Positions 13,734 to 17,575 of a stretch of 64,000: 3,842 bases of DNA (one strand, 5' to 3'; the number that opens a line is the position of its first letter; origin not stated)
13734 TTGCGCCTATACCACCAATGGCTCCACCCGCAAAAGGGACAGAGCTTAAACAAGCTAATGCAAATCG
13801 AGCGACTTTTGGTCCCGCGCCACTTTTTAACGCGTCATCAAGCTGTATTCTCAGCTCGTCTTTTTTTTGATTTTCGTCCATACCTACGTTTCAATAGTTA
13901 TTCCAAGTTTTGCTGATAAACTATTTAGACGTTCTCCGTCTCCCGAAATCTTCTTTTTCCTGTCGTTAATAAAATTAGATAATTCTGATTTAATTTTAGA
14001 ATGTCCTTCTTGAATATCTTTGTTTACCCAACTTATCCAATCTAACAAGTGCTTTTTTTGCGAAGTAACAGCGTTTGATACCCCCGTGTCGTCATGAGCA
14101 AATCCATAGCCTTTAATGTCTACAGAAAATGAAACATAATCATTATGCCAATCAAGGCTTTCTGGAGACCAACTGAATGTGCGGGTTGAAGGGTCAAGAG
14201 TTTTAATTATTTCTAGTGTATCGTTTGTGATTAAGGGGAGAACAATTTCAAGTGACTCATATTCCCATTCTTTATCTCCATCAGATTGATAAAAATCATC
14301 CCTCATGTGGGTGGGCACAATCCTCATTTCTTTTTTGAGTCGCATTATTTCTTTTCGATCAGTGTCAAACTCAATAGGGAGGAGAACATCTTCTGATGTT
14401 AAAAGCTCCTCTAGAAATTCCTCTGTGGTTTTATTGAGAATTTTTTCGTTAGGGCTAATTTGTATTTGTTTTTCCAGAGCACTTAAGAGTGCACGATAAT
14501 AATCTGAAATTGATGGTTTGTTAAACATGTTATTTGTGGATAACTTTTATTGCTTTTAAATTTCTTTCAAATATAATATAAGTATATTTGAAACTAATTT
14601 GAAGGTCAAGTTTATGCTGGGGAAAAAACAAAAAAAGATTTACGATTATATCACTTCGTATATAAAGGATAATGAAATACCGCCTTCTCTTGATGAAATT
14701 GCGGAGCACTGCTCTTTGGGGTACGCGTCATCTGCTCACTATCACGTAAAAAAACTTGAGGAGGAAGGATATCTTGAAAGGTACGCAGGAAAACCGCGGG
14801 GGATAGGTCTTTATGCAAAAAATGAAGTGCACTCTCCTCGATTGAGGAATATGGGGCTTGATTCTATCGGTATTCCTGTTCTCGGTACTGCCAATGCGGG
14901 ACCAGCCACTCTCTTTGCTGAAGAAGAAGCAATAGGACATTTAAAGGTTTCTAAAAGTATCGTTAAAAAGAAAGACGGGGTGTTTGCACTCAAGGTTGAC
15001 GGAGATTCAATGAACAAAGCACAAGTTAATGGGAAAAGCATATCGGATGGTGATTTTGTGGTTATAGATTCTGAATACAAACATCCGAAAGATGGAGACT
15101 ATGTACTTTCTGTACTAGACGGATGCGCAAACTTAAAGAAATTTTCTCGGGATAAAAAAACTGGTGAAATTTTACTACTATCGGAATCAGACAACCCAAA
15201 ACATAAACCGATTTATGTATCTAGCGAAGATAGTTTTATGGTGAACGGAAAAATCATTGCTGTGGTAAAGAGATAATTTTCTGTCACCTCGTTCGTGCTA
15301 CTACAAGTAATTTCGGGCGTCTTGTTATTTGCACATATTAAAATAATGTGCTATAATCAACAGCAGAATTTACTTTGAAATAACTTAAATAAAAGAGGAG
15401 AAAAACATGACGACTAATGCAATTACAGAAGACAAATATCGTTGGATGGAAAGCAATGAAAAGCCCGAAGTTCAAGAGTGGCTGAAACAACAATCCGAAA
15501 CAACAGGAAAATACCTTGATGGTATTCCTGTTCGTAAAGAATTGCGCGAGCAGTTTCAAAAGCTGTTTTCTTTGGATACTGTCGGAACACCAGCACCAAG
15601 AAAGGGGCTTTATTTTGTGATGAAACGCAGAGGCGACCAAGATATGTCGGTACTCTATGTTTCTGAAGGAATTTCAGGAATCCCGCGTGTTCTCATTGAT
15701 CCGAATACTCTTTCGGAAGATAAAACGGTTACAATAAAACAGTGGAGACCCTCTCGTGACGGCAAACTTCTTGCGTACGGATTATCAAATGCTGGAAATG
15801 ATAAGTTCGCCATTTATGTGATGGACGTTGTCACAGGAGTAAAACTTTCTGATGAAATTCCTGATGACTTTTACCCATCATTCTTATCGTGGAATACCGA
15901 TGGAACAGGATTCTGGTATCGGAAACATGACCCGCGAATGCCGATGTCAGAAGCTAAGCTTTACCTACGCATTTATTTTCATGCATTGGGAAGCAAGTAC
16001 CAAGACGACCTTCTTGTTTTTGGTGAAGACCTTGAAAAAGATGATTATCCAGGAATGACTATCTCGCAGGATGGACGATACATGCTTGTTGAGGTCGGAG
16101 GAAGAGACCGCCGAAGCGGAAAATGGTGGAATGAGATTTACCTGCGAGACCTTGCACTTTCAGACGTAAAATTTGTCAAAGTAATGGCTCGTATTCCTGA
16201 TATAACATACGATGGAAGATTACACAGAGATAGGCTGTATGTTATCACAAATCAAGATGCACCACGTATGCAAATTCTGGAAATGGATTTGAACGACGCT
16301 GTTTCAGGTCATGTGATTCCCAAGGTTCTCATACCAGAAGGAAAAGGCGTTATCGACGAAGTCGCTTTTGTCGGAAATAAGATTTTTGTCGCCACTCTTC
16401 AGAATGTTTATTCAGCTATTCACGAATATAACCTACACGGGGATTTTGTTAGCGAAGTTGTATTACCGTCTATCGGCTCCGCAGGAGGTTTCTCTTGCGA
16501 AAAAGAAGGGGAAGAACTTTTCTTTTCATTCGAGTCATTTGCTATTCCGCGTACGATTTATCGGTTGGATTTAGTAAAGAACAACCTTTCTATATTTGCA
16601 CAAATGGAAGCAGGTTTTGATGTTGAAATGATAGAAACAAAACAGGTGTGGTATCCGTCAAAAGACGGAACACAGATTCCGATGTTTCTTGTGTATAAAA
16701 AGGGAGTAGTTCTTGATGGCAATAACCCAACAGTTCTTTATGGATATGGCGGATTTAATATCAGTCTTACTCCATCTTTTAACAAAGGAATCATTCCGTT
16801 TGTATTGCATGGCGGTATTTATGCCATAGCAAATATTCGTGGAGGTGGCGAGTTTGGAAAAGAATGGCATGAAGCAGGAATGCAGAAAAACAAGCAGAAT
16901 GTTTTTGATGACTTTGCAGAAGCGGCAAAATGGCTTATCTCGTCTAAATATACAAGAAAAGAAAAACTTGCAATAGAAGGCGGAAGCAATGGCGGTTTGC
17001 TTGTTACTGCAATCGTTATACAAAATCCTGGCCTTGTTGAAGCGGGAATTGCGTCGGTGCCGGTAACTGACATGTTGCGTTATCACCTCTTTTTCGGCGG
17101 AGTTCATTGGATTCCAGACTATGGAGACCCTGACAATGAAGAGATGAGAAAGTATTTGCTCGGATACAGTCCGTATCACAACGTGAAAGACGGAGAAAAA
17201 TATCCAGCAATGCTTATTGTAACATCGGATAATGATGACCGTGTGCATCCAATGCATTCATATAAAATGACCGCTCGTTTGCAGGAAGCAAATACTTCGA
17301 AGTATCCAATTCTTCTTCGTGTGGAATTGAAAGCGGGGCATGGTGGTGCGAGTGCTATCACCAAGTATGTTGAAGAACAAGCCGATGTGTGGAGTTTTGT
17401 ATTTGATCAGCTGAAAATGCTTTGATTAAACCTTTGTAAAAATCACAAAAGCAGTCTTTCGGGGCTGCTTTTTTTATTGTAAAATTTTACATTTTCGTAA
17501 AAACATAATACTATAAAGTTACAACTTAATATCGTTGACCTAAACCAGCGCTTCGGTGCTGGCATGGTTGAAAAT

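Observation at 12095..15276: lexA divergently paired with a three-gene operon of unknown proteins, separated by a perfect 10-bp inverted repeat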

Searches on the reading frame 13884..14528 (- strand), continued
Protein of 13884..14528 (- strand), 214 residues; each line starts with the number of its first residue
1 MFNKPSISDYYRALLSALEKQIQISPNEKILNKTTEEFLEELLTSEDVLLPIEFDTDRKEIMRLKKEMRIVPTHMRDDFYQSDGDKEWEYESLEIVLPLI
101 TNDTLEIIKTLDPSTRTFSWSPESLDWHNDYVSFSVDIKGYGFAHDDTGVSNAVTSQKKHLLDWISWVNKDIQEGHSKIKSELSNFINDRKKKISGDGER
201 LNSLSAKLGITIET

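Call 91: find_encoding_contigs(protein=P0012, flank=6000, max_places=2)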
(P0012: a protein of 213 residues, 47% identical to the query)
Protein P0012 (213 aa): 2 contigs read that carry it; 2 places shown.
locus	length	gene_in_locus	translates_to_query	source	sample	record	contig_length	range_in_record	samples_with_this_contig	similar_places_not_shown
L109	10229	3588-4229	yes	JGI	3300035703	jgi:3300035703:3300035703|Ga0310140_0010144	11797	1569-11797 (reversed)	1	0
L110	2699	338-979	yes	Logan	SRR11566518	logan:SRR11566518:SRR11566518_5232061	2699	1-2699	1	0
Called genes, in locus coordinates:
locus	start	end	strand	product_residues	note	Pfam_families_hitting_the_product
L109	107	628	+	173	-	PF07963:N_methyl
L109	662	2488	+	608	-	PF10101:DUF2339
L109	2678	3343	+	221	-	PF00717:Peptidase_S24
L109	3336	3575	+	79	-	PF09954:DUF2188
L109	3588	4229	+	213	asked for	-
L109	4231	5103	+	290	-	-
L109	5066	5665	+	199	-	-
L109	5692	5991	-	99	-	-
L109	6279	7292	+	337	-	PF00145:DNA_methylase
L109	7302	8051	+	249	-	PF11463:R-HINP1I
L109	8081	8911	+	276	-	PF13387:Lnb_N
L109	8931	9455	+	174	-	PF07963:N_methyl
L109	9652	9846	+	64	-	-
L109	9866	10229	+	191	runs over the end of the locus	PF07963:N_methyl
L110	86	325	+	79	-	PF09954:DUF2188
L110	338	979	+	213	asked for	-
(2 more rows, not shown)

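Call 92: find_encoding_contigs(protein=P0003, flank=6000, max_places=2)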
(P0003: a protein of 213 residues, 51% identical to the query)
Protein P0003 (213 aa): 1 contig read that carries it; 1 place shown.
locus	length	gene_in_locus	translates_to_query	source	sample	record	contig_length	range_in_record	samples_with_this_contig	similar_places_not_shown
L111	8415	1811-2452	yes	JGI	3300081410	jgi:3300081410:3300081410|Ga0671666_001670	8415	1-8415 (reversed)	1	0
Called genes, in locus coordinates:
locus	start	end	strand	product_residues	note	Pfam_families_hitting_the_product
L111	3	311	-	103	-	?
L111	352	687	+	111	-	PF13560:HTH_31, PF12844:HTH_19, PF01381:HTH_3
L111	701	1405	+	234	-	-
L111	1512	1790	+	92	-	PF13031:DUF3892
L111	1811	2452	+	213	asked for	-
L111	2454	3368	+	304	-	-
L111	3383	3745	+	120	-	-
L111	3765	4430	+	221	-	-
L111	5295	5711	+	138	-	-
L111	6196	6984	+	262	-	PF13529:Peptidase_C39_2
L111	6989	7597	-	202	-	PF00156:Pribosyltran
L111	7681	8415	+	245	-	?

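Call 96: search_protein_families(library=pfam, proteins=[L014:2433-3005:+, L107:7560-8126:+, L107:8419-9330:+, L111:701-1405:+, L111:3383-3745:+, L111:3765-4430:+], max_evalue=1)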
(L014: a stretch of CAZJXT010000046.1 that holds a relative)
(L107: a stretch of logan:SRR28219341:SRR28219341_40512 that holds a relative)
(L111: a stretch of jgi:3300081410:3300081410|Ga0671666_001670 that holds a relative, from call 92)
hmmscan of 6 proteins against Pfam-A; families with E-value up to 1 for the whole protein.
L014:2433-3005:+ (190 aa): 0 families

L107:7560-8126:+ (188 aa): 1 family
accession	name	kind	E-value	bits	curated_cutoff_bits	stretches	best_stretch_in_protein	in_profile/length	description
PF21207.3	GLOD4_N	-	0.052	13.8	27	1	68-86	23-41/42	Glyoxalase domain-containing protein 4, N-terminal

L107:8419-9330:+ (303 aa): 0 families

L111:701-1405:+ (234 aa): 1 family
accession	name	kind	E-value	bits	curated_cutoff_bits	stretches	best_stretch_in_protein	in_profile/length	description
PF06114.19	Peptidase_M78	-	0.001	19.3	22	1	93-178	37-96/123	IrrE N-terminal-like domain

L111:3383-3745:+ (120 aa): 2 families
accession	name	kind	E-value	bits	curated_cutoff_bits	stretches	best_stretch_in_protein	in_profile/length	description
PF04505.17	CD225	-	0.0007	20.1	27.1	1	85-111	40-66/68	Interferon-induced transmembrane protein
PF05739.25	SNARE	-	0.0063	16.9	26.8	1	84-112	23-51/53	SNARE domain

L111:3765-4430:+ (221 aa): 0 families

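Call 97: search_protein_families(library=ncbifam, proteins=[L004:7337-7996:+, L005:7349-7990:+, L013:7339-7980:+, L014:23-664:+, L107:5107-5745:+, L109:2678-3343:+], max_evalue=0.001)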
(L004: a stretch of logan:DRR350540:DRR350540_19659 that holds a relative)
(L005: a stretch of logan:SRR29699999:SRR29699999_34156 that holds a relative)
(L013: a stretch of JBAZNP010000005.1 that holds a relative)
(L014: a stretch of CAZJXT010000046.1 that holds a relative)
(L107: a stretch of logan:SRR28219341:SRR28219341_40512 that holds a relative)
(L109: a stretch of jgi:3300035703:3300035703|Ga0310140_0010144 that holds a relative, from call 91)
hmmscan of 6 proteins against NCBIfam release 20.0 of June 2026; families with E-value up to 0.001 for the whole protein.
L004:7337-7996:+ (219 aa): 2 families
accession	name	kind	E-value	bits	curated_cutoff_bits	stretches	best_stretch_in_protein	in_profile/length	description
TIGR00498.1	lexA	equivalog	2.1e-22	79.7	110.95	1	21-215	27-201/203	transcriptional repressor LexA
NF007621.2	PRK10276.1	subfamily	2.7e-14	53.2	110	1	116-214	26-115/115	translesion error-prone DNA polymerase V autoproteolytic subunit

L005:7349-7990:+ (213 aa): 2 families
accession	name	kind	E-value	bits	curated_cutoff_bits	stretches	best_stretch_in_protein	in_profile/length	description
TIGR00498.1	lexA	equivalog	6.5e-25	87.9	110.95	1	3-212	6-200/203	transcriptional repressor LexA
NF007621.2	PRK10276.1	subfamily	2.3e-14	53.4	110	1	94-212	8-115/115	translesion error-prone DNA polymerase V autoproteolytic subunit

L013:7339-7980:+ (213 aa): 2 families
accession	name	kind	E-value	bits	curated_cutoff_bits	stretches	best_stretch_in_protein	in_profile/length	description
TIGR00498.1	lexA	equivalog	3.5e-21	75.8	110.95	1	20-213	26-201/203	transcriptional repressor LexA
NF007621.2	PRK10276.1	subfamily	6.8e-07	29.3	110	1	89-212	8-115/115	translesion error-prone DNA polymerase V autoproteolytic subunit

L014:23-664:+ (213 aa): 2 families
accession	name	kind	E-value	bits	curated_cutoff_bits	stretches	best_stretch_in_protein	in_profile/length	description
TIGR00498.1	lexA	equivalog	1.1e-21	77.4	110.95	1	3-212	6-200/203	transcriptional repressor LexA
NF007621.2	PRK10276.1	subfamily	4.7e-11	42.7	110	1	112-212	25-115/115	translesion error-prone DNA polymerase V autoproteolytic subunit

L107:5107-5745:+ (212 aa): 2 families
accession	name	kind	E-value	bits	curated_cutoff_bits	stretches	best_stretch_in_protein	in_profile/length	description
TIGR00498.1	lexA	equivalog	7.1e-40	136.8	110.95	1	3-207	2-199/203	transcriptional repressor LexA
NF007621.2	PRK10276.1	subfamily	8.7e-14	51.5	110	1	89-207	1-114/115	translesion error-prone DNA polymerase V autoproteolytic subunit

L109:2678-3343:+ (221 aa): 2 families
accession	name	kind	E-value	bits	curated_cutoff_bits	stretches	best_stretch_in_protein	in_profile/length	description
TIGR00498.1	lexA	equivalog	5.3e-21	75.1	110.95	1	20-214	26-201/203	transcriptional repressor LexA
NF007621.2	PRK10276.1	subfamily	1.2e-13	51.1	110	1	119-213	30-115/115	translesion error-prone DNA polymerase V autoproteolytic subunit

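Call 112: fold_search(model_id=the predicted structure, library=viral)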
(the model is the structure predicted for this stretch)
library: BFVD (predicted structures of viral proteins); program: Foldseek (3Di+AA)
matches with E <= 10: 521; with E <= 0.001: 0
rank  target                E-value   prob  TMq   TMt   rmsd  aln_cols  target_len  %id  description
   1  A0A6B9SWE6            1.9e-02  0.54  0.20  0.21  29.4       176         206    7  (no name in the UniProt tables at hand)
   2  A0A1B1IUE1            5.1e-02  0.23  0.19  0.19  28.9       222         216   10  (no name in the UniProt tables at hand)
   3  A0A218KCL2            9.6e-02  0.14  0.15  0.12  25.4       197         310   10  (no name in the UniProt tables at hand)
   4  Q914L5                1.7e-01  0.35  0.16  0.31  22.8       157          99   14  Uncharacterized protein 15 [Sulfolobus islandicus filamentous virus (isolate Iceland/Hveragerdi)]
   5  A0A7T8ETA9            1.7e-01  0.08  0.13  0.11  17.4       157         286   11  (no name in the UniProt tables at hand)
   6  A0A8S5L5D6            1.8e-01  0.63  0.24  0.32   9.3       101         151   14  Coat protein [ssRNA phage SRR7976301_11]
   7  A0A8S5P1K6            1.8e-01  0.09  0.15  0.18  21.0       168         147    8  Uncharacterized protein [Myoviridae sp. ctLnO19]
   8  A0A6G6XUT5            2.6e-01  0.18  0.18  0.07  10.0       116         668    8  (no name in the UniProt tables at hand)
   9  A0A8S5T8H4            2.7e-01  0.08  0.14  0.18  22.2       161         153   13  DNA endonuclease [Podoviridae sp. ctU557]
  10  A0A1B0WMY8            2.9e-01  0.10  0.16  0.14  13.4       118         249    8  (no name in the UniProt tables at hand)
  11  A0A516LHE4            3.1e-01  0.14  0.15  0.23  13.1       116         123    9  (no name in the UniProt tables at hand)
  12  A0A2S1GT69            3.3e-01  0.69  0.22  0.35   5.6        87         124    6  Uncharacterized protein [Pectobacterium phage Nepra]
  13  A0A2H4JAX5            3.3e-01  0.08  0.14  0.15  17.7       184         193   12  Putative ERF-like protein [uncultured Caudovirales phage]
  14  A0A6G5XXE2            3.7e-01  0.03  0.12  0.11  22.8       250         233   12  (no name in the UniProt tables at hand)
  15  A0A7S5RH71            4.1e-01  0.08  0.16  0.13  32.6       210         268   10  (no name in the UniProt tables at hand)
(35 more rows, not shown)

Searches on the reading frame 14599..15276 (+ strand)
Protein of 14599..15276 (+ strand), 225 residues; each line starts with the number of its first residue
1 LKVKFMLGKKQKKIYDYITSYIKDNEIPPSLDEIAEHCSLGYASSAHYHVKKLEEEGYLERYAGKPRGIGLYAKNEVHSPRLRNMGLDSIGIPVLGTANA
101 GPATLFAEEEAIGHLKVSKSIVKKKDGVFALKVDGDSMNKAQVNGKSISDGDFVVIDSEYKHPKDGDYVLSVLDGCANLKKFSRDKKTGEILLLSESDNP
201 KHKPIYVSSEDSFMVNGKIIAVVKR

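Call 4: search_protein_families(library=pfam, proteins=[window:14599-15276:+], max_evalue=1)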
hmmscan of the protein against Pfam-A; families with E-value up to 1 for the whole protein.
window:14599-15276:+ (225 aa): 13 families
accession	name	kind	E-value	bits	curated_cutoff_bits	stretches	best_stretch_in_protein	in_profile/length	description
PF00717.28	Peptidase_S24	-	3.6e-21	75.5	23.3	1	93-220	1-116/116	Peptidase S24-like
PF01726.22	LexA_DNA_bind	-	1.8e-13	50.5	23.7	1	7-68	4-65/65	LexA DNA binding domain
PF13730.12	HTH_36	-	0.0019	18.4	25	1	7-59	3-55/55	Helix-turn-helix domain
PF09339.16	HTH_IclR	-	0.0079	16.4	22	1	30-61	20-50/52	IclR helix-turn-helix domain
PF13412.12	HTH_24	-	0.02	14.9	21.9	1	43-60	31-48/48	Winged helix-turn-helix DNA-binding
PF02186.21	TFIIE_beta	-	0.035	14.8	28.1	1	17-47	7-34/66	TFIIE beta subunit core domain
PF01418.23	HTH_6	-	0.082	13.4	28.3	1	6-45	13-51/77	Helix-turn-helix domain, rpiR family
PF12802.13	MarR_2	-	0.12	13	27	1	34-61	26-52/61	MarR family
PF01047.28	MarR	-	0.19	12.1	24.6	1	28-63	17-51/59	MarR family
PF13463.12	HTH_27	-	0.2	12.4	22.2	1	30-72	20-62/68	Winged helix DNA-binding domain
PF12840.13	HTH_20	-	0.21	12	27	1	28-57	18-46/51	Helix-turn-helix domain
PF00017.30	SH2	-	0.22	12.1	21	0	149-183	20-50/77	SH2 domain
PF19091.5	DUF5779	-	0.22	12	29.5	0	163-195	20-52/96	Family of unknown function (DUF5779)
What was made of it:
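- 14614..15276 (+): lexA: winged-HTH plus S24 self-cleaving repressor, 220 aa from ATG 14614. The mechanical ORF begins at TTG 14599. Pfam LexA_DNA_bind 1.8e-13 and Peptidase_S24 3.6e-21 (call 4).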

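Call 5: search_protein_families(library=padloc, proteins=[window:14599-15276:+], max_evalue=1)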
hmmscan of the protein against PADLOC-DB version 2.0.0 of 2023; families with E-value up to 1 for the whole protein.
window:14599-15276:+ (225 aa): 1 family
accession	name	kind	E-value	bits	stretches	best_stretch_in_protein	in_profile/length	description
PDLC01438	Csa3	-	0.0011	17.1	1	29-83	160-207/305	"CAS-I,CAS-II,CAS-III,CAS-IV,CAS-V,CAS-VI; associated_signaling"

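Call 9: search_protein_families(library=ncbifam, proteins=[window:14599-15276:+], max_evalue=0.1)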
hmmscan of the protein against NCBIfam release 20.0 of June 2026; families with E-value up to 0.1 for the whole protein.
window:14599-15276:+ (225 aa): 2 families
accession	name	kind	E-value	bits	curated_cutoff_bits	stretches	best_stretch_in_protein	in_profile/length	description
TIGR00498.1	lexA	equivalog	1.6e-36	125.9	110.95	1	7-224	4-200/203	transcriptional repressor LexA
NF007621.2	PRK10276.1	subfamily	1.8e-13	50.5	110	1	113-224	14-115/115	translesion error-prone DNA polymerase V autoproteolytic subunit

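Call 10: search_protein_families(library=phrogs, proteins=[window:14599-15276:+], max_evalue=0.1)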
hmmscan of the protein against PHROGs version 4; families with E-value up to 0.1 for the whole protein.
window:14599-15276:+ (225 aa): 13 families
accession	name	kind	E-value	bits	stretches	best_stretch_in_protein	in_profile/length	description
phrog_4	-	transcription regulation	1.7e-19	71.1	1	88-224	210-337/400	transcriptional repressor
phrog_3502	-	unknown function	1.1e-13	52.4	1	3-74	45-116/131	-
phrog_811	-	DNA, RNA and nucleotide metabolism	4.6e-12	46.7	1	107-224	27-133/140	UmuD-like protein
phrog_24920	-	unknown function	9.5e-09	36.3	1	7-73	4-70/125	-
phrog_8558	-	unknown function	2.7e-08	35.1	1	124-221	16-106/114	-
phrog_362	-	transcription regulation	6.1e-08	33.9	1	7-76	4-73/106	transcriptional repressor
phrog_6201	-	transcription regulation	9.6e-07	29.7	1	121-222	21-114/121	CI-like repressor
phrog_270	-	DNA, RNA and nucleotide metabolism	0.00019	21.9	1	9-67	47-105/383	replication initiation protein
phrog_10470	-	DNA, RNA and nucleotide metabolism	0.00067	20.4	1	147-224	5-76/79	UmuD-like protein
phrog_8102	-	DNA, RNA and nucleotide metabolism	0.0014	18.8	1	5-61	30-90/337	replication initiation protein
phrog_34424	-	unknown function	0.0096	16.7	1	112-141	16-45/48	-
phrog_30286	-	unknown function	0.012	15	1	8-64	358-412/590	-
phrog_428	-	DNA, RNA and nucleotide metabolism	0.017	15.3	1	9-63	105-161/455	replication initiation protein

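Call 71: find_related_loci(query=window:14614-15276:+, collection=viral_contigs, flank=5000)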
Query window:14614-15276:+ (220 aa) in viral_contigs; peptide patterns used: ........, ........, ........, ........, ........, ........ (x = any residue, [..] = any of these).
8 stretches matched a pattern, but none encodes a relative of the query by tblastn (E <= 1e-3).

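Call 97: search_protein_families(library=ncbifam, proteins=[window:14614-15276:+], max_evalue=0.001)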
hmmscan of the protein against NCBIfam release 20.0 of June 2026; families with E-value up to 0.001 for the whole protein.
window:14614-15276:+ (220 aa): 2 families
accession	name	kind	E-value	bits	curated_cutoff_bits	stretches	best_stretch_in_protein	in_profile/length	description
TIGR00498.1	lexA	equivalog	1.8e-36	125.7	110.95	1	2-219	4-200/203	transcriptional repressor LexA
NF007621.2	PRK10276.1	subfamily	1.7e-13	50.6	110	1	108-219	14-115/115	translesion error-prone DNA polymerase V autoproteolytic subunit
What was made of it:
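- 14614..15276 (+): TIGR00498 scores 125.7 bits against a cut-off of 110.95 (calls 9, 97).
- The protein passes the LexA equivalog cut-off (calls 9, 97).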

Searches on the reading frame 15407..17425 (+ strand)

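Call 9: search_protein_families(library=ncbifam, proteins=[window:15407-17425:+], max_evalue=0.1)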
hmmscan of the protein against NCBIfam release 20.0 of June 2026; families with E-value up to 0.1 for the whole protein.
window:15407-17425:+ (672 aa): 3 families
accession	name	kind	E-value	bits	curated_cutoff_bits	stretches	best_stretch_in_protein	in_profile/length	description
NF007511.0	PRK10115.1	equivalog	2.1e-56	191.7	1313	1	133-665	152-672/686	oligopeptidase B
NF053518.1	DipepPtdsDpp5Prph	equivalog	2.4e-09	36.3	900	1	324-533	310-520/655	dipeptidyl-peptidase Dpp5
NF050058.1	e_dPHAscl_type1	hypoth_equivalog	0.0051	16.3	150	1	487-633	72-212/276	extracellular catalytic domain type 1 short-chain-length polyhydroxyalkanoate depolymerase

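Call 22: search_protein_families(library=pfam, proteins=[window:15407-17425:+], max_evalue=0.001)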
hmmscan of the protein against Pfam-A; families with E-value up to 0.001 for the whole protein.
window:15407-17425:+ (672 aa): 2 families
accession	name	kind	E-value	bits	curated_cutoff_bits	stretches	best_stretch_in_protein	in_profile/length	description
PF02897.21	Peptidase_S9_N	-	2e-77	261.1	24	1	5-398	16-412/414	Prolyl oligopeptidase, N-terminal beta-propeller domain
PF00326.27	Peptidase_S9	-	8.7e-57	192.5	22.6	1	457-670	2-211/213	Prolyl oligopeptidase family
